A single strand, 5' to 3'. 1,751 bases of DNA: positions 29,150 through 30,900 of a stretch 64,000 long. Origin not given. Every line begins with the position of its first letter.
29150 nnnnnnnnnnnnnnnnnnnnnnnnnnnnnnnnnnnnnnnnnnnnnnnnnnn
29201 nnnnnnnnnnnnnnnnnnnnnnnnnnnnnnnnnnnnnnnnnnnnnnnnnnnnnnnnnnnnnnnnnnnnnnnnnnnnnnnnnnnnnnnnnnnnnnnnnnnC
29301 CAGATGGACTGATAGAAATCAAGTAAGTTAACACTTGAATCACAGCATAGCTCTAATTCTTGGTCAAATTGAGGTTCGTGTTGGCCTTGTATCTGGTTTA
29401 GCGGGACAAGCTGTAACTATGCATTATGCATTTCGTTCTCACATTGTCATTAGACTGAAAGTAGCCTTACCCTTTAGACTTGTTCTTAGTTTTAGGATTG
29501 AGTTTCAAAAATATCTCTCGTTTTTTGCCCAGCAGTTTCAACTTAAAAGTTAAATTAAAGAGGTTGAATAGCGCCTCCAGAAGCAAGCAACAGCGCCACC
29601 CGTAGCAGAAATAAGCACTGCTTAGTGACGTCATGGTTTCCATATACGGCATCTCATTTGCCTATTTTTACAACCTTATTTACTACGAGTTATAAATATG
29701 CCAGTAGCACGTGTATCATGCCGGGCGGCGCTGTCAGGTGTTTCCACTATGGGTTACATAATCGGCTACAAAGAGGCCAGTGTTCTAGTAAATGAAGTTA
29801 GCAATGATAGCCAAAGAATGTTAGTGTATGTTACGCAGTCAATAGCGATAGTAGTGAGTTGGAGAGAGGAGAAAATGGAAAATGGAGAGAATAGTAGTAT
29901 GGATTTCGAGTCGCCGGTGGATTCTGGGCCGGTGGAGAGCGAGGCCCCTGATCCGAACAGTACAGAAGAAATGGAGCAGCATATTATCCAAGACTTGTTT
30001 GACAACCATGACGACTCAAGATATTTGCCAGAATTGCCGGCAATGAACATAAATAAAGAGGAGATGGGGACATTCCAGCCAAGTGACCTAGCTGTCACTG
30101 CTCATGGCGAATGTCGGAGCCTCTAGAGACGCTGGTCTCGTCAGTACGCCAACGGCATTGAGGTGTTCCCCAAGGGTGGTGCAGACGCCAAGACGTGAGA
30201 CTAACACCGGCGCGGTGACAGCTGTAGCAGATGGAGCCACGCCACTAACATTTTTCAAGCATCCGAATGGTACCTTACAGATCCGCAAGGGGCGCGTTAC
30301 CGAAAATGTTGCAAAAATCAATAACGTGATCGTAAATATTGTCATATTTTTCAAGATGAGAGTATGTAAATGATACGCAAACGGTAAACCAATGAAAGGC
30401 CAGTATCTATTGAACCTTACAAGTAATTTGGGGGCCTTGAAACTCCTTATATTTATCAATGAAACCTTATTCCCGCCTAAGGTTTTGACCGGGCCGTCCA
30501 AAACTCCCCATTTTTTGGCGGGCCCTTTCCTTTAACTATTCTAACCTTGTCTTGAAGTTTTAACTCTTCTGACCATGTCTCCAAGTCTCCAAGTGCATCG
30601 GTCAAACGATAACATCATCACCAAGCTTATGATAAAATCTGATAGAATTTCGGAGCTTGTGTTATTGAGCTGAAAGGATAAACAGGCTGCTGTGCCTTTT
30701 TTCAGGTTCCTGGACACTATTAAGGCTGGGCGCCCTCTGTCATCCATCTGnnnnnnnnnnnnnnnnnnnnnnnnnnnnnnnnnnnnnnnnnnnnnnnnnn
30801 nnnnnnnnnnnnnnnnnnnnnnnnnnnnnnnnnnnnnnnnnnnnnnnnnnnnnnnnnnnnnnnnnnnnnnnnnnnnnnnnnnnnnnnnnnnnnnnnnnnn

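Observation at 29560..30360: CpG island with CRE (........), TATA-like motif and a 142-codon ATG ORF nested in a TEP1 intron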

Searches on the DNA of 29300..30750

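Call 8: search_rna_families(source=window, start=29300, end=30750, threshold=evalue, max_evalue=10)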
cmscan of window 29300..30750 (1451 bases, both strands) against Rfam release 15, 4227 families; matches with E-value up to 10: 3.
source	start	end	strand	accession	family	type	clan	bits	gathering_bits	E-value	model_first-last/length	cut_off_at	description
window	30106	30150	+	RF01380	HIV-1_SD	Cis-reg;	-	16.4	30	5.6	1-19/19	no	Human immunodeficiency virus type 1 major splice donor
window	30580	30628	-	RF00091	SNORA62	Gene; snRNA; snoRNA; HACA-box;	CL00040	16.2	80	3.2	15-64/154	no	Small nucleolar RNA SNORA62/SNORA6 family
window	29414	29475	-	RF00215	Tombus_3_III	Cis-reg;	-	14.9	35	5.8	1-70/70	no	Tombus virus defective interfering (DI) RNA region 3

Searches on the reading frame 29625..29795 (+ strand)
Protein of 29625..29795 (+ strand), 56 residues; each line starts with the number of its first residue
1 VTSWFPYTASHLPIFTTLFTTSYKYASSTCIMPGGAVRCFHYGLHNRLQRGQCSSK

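Call 7: search_protein_families(library=pfam, proteins=[window:29625-29795:+], max_evalue=1)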
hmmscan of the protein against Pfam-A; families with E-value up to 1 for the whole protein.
window:29625-29795:+ (56 aa): 0 families

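Call 30: find_encoding_contigs(protein=window:29625-29795:+, flank=10000, max_places=10)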
Protein window:29625-29795:+ (56 aa): no gene with exactly this product is on record in the collection.

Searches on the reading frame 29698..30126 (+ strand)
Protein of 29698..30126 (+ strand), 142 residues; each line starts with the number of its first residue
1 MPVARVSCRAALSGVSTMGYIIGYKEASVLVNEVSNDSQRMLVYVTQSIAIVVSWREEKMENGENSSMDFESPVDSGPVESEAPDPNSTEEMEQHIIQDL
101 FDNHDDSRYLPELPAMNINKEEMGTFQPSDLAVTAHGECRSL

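Call 7: search_protein_families(library=pfam, proteins=[window:29698-30126:+], max_evalue=1)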
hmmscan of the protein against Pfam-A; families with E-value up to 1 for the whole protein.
window:29698-30126:+ (142 aa): 1 family
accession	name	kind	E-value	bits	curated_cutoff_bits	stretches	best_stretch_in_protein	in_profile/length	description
PF15527.11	Ntox22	-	0.15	12.6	25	1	13-51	46-85/129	Bacterial toxin 22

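Call 11: find_homologous_proteins(query=window:29698-30123:+, max_evalue=0.01)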
Query window:29698-30123:+ (142 aa): 1 proteins with E <= 0.01 among 11 candidates.
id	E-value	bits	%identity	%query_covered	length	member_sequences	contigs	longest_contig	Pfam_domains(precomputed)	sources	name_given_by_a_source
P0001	2.0e-35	140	97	51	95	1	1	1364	-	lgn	-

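Call 12: find_encoding_contigs(protein=P0001, flank=10000, max_places=10)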
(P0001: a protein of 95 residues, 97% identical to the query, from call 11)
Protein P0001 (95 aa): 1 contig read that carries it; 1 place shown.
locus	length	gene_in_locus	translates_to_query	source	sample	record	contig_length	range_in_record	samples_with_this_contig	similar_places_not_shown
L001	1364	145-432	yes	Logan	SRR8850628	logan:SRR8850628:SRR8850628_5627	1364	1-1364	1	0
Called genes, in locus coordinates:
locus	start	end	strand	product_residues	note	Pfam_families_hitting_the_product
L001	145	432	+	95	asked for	-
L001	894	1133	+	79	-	PF00605:IRF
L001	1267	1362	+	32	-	?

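Call 21: search_protein_families(library=pfam, proteins=[L001:894-1133:+], max_evalue=0.01)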
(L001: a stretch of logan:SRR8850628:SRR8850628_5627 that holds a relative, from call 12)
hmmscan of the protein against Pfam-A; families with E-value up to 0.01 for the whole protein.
L001:894-1133:+ (79 aa): 2 families
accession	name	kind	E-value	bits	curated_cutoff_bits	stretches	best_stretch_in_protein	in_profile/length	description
PF00605.23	IRF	-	4.4e-13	49.9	27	1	5-72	37-103/105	Interferon regulatory factor transcription factor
PF10879.14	DUF2674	-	0.0093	16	27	0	54-78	15-39/61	Protein of unknown function (DUF2674)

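Call 24: search_protein_representatives(protein=window:29698-30123:+)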
Query: 142 residues. Proteins with E-value up to 0.001 (for the whole library): 1; up to 1e-10: 1; up to 1e-30: 1. The best 1 are listed.
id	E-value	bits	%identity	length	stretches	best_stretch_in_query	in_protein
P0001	6.3e-36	139.5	93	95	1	1-75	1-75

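Call 56: search_solved_structures(query=window:29698-30123:+, max_evalue=10)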
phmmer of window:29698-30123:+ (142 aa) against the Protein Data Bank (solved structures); distinct sequences matched with E-value up to 10: 0.

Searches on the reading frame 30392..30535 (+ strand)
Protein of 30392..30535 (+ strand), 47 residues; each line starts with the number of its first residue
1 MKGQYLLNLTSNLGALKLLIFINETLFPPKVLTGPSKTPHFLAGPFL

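Call 29: find_encoding_contigs(protein=window:30392-30535:+, flank=10000, max_places=10)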
Protein window:30392-30535:+ (47 aa): no gene with exactly this product is on record in the collection.
